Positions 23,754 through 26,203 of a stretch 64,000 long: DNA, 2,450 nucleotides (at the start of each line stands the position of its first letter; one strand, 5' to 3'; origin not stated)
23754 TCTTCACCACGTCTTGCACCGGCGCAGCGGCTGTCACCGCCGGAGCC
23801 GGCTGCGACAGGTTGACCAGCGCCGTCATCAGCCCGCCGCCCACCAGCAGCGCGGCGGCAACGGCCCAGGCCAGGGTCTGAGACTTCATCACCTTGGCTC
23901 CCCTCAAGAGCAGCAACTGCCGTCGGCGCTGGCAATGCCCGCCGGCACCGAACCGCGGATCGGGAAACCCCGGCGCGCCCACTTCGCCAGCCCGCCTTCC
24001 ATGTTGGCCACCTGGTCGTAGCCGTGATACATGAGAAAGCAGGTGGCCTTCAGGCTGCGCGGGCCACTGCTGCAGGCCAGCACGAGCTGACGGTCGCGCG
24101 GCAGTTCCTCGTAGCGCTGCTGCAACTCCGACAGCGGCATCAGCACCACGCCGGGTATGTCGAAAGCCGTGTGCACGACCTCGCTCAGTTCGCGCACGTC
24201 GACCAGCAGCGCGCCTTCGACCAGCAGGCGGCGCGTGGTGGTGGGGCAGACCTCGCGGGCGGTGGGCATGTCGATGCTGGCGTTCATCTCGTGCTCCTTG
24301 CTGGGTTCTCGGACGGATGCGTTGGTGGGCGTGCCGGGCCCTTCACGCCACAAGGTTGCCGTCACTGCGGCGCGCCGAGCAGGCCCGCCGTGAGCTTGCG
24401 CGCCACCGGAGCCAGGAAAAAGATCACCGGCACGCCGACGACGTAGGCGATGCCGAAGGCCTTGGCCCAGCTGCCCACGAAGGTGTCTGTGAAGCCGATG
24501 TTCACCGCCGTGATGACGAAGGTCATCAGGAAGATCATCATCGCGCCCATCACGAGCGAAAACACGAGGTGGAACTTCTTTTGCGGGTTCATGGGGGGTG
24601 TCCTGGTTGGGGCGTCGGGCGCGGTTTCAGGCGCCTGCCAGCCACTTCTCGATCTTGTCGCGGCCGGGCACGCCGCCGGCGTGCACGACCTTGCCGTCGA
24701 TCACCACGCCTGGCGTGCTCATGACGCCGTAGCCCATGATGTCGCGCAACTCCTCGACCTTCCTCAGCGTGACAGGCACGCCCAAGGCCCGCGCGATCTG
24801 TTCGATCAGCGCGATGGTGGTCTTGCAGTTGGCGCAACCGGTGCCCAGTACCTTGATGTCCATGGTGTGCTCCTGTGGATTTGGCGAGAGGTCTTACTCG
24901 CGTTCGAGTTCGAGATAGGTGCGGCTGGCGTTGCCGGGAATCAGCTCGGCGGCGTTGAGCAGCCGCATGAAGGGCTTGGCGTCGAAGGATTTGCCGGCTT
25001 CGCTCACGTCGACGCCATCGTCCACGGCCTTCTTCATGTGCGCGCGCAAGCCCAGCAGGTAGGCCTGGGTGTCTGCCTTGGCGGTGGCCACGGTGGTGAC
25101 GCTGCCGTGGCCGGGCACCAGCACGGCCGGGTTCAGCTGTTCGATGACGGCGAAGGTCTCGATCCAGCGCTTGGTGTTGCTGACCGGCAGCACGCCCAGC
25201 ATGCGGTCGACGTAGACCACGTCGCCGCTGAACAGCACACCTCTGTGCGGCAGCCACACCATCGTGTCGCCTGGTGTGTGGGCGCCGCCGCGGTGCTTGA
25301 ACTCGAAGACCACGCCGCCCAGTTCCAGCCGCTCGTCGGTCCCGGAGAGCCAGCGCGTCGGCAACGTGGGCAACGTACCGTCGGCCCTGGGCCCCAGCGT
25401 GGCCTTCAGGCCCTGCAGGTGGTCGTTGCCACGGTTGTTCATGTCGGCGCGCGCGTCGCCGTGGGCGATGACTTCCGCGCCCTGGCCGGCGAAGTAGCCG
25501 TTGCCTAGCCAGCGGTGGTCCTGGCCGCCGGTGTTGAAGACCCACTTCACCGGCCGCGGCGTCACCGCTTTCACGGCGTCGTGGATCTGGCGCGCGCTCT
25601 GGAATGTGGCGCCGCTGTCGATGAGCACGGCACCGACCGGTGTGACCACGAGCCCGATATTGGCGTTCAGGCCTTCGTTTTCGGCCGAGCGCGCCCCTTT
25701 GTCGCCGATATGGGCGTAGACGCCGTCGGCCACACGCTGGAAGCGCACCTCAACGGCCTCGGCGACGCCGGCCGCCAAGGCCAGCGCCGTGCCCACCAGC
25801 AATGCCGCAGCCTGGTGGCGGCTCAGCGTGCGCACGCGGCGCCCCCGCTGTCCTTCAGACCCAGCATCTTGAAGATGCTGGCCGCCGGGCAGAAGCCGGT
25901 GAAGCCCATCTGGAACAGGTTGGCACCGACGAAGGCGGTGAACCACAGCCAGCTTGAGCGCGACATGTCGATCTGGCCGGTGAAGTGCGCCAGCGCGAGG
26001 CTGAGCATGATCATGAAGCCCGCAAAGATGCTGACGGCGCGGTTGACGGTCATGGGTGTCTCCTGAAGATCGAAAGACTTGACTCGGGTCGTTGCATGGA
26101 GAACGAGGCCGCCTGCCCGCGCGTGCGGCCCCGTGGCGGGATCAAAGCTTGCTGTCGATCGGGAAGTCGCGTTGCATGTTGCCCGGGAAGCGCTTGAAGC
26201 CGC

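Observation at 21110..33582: SoxB-less Sox module wired to rhodaneses, thioredoxins, CcdA, permeases and a metal exporter, all on one strand: candidate undescribed periplasmic sulfane-sulfur/thiol relay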

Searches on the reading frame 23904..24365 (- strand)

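Call 6: search_protein_families(library=pfam, proteins=[window:23904-24365:-], max_evalue=0.01)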
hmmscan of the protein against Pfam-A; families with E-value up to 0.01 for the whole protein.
window:23904-24365:- (153 aa): 1 family
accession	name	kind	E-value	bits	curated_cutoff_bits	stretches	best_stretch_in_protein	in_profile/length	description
PF00581.25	Rhodanese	-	6e-12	46.3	22.2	1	50-131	11-101/102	Rhodanese-like domain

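Call 11: search_protein_families(library=ncbifam, proteins=[window:23904-24290:-], max_evalue=0.01)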
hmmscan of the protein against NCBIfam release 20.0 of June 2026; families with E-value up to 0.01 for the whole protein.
window:23904-24290:- (128 aa): 12 families
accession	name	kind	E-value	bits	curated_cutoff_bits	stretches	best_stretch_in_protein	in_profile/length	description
NF006444.0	PRK08762.1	equivalog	1.2e-16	60.3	449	1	11-112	14-115/387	molybdopterin-synthase adenylyltransferase MoeB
NF041203.1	rhodanese_LYCAU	equivalog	1.8e-10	40.6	115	1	27-111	37-123/126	rhodanese-related (seleno)protein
NF005902.0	PRK07878.1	equivalog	2.7e-10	39.7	647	1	19-106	294-383/392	adenylyltransferase/sulfurtransferase MoeZ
NF045521.1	rhoda_near_glyco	subfamily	7.2e-08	32.4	145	1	26-111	31-115/144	rhodanese homology domain-containing protein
NF005646.0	PRK07411.1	equivalog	8.8e-08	31.7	633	1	20-106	290-381/390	molybdopterin-synthase adenylyltransferase MoeB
NF001195.0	PRK00162.1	equivalog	3.3e-06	27.3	102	1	24-107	18-99/108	thiosulfate sulfurtransferase GlpE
TIGR04271.1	ThiI_C_thiazole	equivalog_domain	5.9e-06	26.3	70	1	12-94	12-96/101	thiazole biosynthesis protein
NF001133.1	PRK00142.1-1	equivalog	0.00012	21.8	170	1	58-106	157-205/229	oxygen-dependent tRNA uridine(34) hydroxylase TrhO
NF007627.0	PRK10287.1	equivalog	0.00019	21.6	102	1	44-102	36-95/104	thiosulfate sulfurtransferase PspE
TIGR02981.1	phageshock_pspE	exception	0.0027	18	126.3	1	44-102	34-93/101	thiosulfate sulfurtransferase PspE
NF003703.0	PRK05320.1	equivalog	0.0054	16.4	331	1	58-104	167-213/280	sulfurtransferase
NF002397.0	PRK01415.1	equivalog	0.0091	15.8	280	1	57-103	162-208/247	hypothetical protein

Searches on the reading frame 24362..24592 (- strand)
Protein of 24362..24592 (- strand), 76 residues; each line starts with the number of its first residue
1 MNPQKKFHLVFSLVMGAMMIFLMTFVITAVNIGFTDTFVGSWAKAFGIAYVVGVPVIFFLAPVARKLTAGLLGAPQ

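Call 6: search_protein_families(library=pfam, proteins=[window:24362-24592:-], max_evalue=0.01)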
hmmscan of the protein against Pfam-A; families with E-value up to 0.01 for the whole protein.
window:24362-24592:- (76 aa): 1 family
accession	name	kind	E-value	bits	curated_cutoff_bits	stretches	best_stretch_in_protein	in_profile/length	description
PF11391.13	DUF2798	-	9.6e-20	70.9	23.5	1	13-69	1-57/59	Protein of unknown function (DUF2798)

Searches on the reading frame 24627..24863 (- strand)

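Call 6: search_protein_families(library=pfam, proteins=[window:24627-24863:-], max_evalue=0.01)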
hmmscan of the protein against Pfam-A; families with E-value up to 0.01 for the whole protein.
window:24627-24863:- (78 aa): 1 family
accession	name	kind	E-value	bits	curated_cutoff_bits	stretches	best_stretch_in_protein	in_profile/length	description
PF13192.12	Thioredoxin_3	-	3.1e-27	94.8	24.8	1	1-75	1-75/76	Thioredoxin domain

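Call 11: search_protein_families(library=ncbifam, proteins=[window:24627-24863:-], max_evalue=0.01)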
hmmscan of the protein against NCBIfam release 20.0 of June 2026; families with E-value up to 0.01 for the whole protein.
window:24627-24863:- (78 aa): 3 families
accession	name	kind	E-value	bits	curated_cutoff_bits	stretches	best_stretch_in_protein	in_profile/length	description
TIGR00412.2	redox_disulf_2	subfamily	9.1e-27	93.3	62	1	2-75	1-74/75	MTH895/ArsE family thioredoxin-like protein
TIGR00411.1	redox_disulf_1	equivalog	1.4e-06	28.3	92.75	1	9-71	10-74/82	MJ0307 family thioredoxin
NF049942.1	DF_fam_seleno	subfamily_domain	0.00091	19.2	70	1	8-60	7-61/96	DF family (seleno)protein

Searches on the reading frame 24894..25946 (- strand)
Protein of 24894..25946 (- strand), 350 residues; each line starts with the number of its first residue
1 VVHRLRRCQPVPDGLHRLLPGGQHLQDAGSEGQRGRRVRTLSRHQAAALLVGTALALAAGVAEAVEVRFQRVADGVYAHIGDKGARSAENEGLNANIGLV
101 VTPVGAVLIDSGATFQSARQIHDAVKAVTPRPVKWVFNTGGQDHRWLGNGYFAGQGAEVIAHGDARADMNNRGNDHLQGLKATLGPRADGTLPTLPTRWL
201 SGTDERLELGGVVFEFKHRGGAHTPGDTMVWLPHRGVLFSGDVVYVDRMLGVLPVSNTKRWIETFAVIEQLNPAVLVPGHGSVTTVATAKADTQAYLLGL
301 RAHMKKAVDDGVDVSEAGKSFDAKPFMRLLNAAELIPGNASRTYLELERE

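Call 6: search_protein_families(library=pfam, proteins=[window:24894-25946:-], max_evalue=0.01)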
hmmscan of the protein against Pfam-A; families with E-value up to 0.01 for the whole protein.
window:24894-25946:- (350 aa): 1 family
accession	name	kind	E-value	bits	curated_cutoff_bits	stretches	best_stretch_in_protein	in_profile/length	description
PF00753.33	Lactamase_B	-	1.5e-14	54.9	22.7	1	93-280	4-196/196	Metallo-beta-lactamase superfamily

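Call 11: search_protein_families(library=ncbifam, proteins=[window:24894-25835:-], max_evalue=0.01)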
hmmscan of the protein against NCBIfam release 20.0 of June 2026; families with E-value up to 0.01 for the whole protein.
window:24894-25835:- (313 aa): 43 families (the best 25 are shown)
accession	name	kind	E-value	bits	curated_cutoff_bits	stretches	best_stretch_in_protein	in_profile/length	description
TIGR04559.1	SoxH_rel_PQQ_2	hypoth_equivalog_domain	9.8e-44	149.8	280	1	30-312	2-282/283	quinoprotein relay system zinc metallohydrolase 2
TIGR04558.1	SoxH_rel_PQQ_1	hypoth_equivalog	8e-43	146.6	300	1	32-295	8-265/285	quinoprotein relay system zinc metallohydrolase 1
NF033088.2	bla_subclass_B1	equivalog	2.9e-18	66.3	200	1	29-247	5-204/217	subclass B1 metallo-beta-lactamase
NF012229.1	bla_class_B_core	domain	2.9e-14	53.4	100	1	55-196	17-139/139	metallo-beta-lactamase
NF000329.2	bla_B2_CphA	exception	1.3e-10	41.4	500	1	64-243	55-230/253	CphA family subclass B2 metallo-beta-lactamase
NF012146.1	blaB-IND-MUS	exception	1.2e-09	37.9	270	2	166-245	137-220/237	BlaB/IND/MUS family subclass B1 metallo-beta-lactamase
NF033087.1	bla_subclass_B2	equivalog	1.8e-09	37.7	240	1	71-244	35-204/221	subclass B2 metallo-beta-lactamase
NF038103.1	blaGMB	exception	3.8e-09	36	580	1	170-247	169-247/270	GMB family subclass B1 metallo-beta-lactamase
NF012137.0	bla_xUS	exception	9.7e-09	35.1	400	1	26-127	20-118/246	MUS/TUS/MOC family subclass B1 metallo-beta-lactamase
NF038046.1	blaCVI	exception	1.6e-08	34.4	575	1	15-222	9-203/255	CVI family subclass B2 metallo-beta-lactamase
NF038166.1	blaYEM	exception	3.8e-08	33.3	535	1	72-245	57-226/246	YEM family subclass B2 metallo-beta-lactamase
NF038184.1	blaVMB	exception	7.4e-08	32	500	1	174-262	146-236/242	VMB family subclass B1 metallo-beta-lactamase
NF033105.1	bla_subclass_B3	equivalog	1.1e-07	31.5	240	1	62-258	27-227/257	subclass B3 metallo-beta-lactamase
NF012145.1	blaDIM_SIM_IMP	exception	1.4e-07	31.5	288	1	177-251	124-199/209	DIM/SIM/IMP family subclass B1 metallo-beta-lactamase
NF000441.2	blaMUS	exception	1.7e-07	31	540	1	56-125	47-116/246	MUS family subclass B1 metallo-beta-lactamase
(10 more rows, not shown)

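Call 51: search_solved_structures(query=window:24894-25835:-, max_evalue=0.001, show_alignments=2)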
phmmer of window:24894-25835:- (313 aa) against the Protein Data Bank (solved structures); distinct sequences matched with E-value up to 0.001: 94 (the best 60 are shown).
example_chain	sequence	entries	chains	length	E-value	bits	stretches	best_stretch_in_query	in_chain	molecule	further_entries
8d2z_A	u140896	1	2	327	1.7e-17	66.9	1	57-280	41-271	Metallo-beta-lactamase superfamily protein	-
6uxu_A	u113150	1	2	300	2.3e-10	43.6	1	27-247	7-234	Chlorothalonil hydrolytic dehalogenase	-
3sw3_A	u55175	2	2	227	1e-09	41.4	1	68-244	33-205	Beta-lactamase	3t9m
6jv4_A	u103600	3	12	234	1.5e-09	40.9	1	174-270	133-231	VMB-1 | VMB-1 metallo-beta-lactamase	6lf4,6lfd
1x8i_A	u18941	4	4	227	2.2e-09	40.3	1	68-244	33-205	Beta-lactamase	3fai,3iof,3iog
1x8h_A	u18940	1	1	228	2.2e-09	40.3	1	68-244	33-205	Beta-lactamase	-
1x8g_A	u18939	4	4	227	8e-09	38.5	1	68-244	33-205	Beta-lactamase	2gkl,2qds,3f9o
9hny_FL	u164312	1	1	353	3.8e-07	33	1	175-258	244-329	Metallo-beta-lactamase domain-containing protein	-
6xfr_A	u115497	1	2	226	4e-07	32.9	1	65-245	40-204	Lactamase_B domain-containing protein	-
6sg9_FL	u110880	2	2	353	4.6e-07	32.7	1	175-258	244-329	mt-SAF20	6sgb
7xhx_A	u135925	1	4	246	8.7e-07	31.8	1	178-266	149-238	Beta-lactamase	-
5act_A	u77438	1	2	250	1.1e-06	31.5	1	158-247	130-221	GIM-1 PROTEIN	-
5acp_A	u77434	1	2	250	1.1e-06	31.4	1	158-247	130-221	GIM-1 PROTEIN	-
5acs_A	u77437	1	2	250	1.2e-06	31.4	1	158-247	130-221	GIM-1 PROTEIN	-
5acq_A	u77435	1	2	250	1.4e-06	31.1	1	158-247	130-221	BETA-LACTAMASE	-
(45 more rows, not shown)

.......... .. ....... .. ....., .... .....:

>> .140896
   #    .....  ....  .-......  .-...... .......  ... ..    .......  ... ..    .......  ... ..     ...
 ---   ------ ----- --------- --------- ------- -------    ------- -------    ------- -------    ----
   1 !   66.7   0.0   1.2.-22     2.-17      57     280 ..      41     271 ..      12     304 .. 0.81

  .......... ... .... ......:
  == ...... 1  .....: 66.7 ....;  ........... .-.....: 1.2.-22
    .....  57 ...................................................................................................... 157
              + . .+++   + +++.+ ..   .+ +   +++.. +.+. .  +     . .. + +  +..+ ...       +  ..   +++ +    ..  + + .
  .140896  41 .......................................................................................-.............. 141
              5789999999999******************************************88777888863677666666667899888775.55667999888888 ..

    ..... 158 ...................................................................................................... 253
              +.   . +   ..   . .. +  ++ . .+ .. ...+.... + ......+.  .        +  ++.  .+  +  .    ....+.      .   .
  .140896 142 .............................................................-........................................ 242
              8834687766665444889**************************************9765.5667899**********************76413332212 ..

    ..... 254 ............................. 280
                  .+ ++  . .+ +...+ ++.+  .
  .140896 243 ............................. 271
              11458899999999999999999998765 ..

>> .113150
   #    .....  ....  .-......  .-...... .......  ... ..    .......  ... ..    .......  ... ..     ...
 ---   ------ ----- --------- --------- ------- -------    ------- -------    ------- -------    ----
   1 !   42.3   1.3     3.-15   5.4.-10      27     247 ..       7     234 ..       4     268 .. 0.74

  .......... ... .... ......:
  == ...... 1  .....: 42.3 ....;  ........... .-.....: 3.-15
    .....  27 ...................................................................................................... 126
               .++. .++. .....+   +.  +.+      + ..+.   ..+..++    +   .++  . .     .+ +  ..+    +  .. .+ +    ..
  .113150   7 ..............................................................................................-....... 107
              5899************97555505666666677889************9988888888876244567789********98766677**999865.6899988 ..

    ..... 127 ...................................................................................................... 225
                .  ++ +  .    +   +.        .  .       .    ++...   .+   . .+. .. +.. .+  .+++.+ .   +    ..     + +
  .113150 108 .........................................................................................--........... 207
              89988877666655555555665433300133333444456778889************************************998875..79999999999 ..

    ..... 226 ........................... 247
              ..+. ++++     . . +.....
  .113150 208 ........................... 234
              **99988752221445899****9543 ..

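Call 86: find_homologous_proteins(query=window:24894-25835:-, max_evalue=1e-10)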
Query window:24894-25835:- (313 aa): 5266 proteins with E <= 1e-10 among 8000 candidates; the best 120 are listed.
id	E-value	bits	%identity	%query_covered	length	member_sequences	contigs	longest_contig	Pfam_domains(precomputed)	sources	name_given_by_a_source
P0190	4.9e-185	632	90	100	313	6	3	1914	PF00753.34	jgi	-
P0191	6.0e-180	615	95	91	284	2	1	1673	PF00753.34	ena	-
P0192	5.7e-179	612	92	91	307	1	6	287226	PF00753.34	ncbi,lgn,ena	-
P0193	2.8e-178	610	85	100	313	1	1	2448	PF00753.34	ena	-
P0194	1.2e-177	608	85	100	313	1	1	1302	PF00753.34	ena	-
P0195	3.0e-174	597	86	100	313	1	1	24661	PF00753.34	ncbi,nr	ncbi:MAG: MBL fold metallo-hydrolase [Rubrivivax sp.]|nr:MBL fold metallo-hydrolase [Rubrivivax sp.]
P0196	6.2e-173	592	84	100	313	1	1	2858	PF00753.34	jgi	jgi:glyoxylase-like metal-dependent hydrolase (beta-lactamase superfamily II)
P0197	8.3e-173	592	89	91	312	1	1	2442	PF00753.34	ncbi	ncbi:MAG: MBL fold metallo-hydrolase [Thiobacillus sp.]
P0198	3.4e-172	590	85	100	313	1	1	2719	PF00753.34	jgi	-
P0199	2.1e-171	587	88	91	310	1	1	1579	PF00753.34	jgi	jgi:glyoxylase-like metal-dependent hydrolase (beta-lactamase superfamily II)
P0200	3.9e-170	583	84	100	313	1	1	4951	PF00753.34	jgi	jgi:glyoxylase-like metal-dependent hydrolase (beta-lactamase superfamily II)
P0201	4.0e-170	583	82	100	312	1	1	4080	PF00753.34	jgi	jgi:glyoxylase-like metal-dependent hydrolase (beta-lactamase superfamily II)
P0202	2.7e-169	580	86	94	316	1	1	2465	PF00753.34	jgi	-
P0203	3.0e-169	580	83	100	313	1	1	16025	PF00753.34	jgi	jgi:glyoxylase-like metal-dependent hydrolase (beta-lactamase superfamily II)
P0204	5.8e-169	579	82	100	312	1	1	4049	PF00753.34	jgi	jgi:glyoxylase-like metal-dependent hydrolase (beta-lactamase superfamily II)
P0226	1.9e-165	568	82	100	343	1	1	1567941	PF00753.34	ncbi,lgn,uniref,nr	ncbi:MBL fold metallo-hydrolase [Sphaerotilus sp.]|uniref:MBL fold metallo-hydrolase n=1 Tax=Sphaero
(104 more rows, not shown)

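Call 87: find_encoding_contigs(protein=P0226, flank=10000, max_places=2)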
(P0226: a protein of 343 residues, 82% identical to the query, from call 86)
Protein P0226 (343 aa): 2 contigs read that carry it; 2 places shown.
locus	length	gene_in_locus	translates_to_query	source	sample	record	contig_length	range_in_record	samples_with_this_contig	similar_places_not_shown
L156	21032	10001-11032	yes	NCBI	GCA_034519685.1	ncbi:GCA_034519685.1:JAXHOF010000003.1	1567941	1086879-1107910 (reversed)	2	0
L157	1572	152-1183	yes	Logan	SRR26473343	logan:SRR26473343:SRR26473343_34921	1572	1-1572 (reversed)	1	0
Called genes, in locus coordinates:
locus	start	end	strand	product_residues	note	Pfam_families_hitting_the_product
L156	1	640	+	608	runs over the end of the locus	PF00364:Biotin_lipoyl, PF01134:GIDA (weak), PF07992:Pyr_redox_2, PF12831:FAD_oxidored, PF00070:Pyr_redox, PF02852:Pyr_redox_dim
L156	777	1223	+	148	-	PF13470:PIN_3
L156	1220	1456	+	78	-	PF05534:HicB, PF19807:DUF6290 (weak)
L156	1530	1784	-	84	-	PF10047:DUF2281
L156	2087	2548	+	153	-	PF13470:PIN_3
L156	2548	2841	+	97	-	-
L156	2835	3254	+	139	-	PF04940:BLUF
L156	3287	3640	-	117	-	-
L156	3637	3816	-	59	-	-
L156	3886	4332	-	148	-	PF04134:DCC1-like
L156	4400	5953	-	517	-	PF04244:DPRP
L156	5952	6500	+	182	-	PF13411:MerR_1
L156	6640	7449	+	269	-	PF21342:SoxA-TsdA_cyt-c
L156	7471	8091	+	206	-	-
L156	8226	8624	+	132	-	PF00578:AhpC-TSA, PF08534:Redoxin, PF13905:Thioredoxin_8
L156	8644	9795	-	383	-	PF13808:DDE_Tnp_1_assoc, PF01609:DDE_Tnp_1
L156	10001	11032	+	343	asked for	PF00753:Lactamase_B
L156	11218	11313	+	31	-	PF04832:SOUL (weak)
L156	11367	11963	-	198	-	PF27546:MICAH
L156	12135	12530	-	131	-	PF00486:Trans_reg_C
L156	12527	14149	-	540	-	PF00672:HAMP, PF00512:HisKA, PF02518:HATPase_c, PF13581:HATPase_c_2 (weak)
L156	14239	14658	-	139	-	PF00903:Glyoxalase, PF13669:Glyoxalase_4, PF18029:Glyoxalase_6 (faint)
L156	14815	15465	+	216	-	PF01161:PBP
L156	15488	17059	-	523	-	PF00672:HAMP, PF00015:MCPsignal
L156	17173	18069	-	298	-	PF02629:CoA_binding, PF13607:Succ_CoA_lig, PF00549:Ligase_CoA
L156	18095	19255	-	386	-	PF08442:ATP-grasp_2, PF13549:ATP-grasp_5, PF24948:Citrate_synth_N, PF00549:Ligase_CoA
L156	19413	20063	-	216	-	PF00392:GntR, PF07729:FCD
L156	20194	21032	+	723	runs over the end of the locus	PF01642:MM_CoA_mutase, PF02310:B12-binding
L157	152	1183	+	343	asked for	PF00753:Lactamase_B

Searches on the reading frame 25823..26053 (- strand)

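Call 6: search_protein_families(library=pfam, proteins=[window:25823-26053:-], max_evalue=0.01)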
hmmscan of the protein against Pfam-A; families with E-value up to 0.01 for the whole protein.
window:25823-26053:- (76 aa): 1 family
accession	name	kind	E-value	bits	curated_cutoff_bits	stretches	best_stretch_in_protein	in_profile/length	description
PF11127.14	YgaP-like_TM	-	5.1e-13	49.4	25.3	1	2-62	7-59/66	Inner membrane protein YgaP-like, transmembrane domain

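Call 11: search_protein_families(library=ncbifam, proteins=[window:25823-26053:-], max_evalue=0.01)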
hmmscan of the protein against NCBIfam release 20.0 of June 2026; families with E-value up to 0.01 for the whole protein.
window:25823-26053:- (76 aa): 0 families
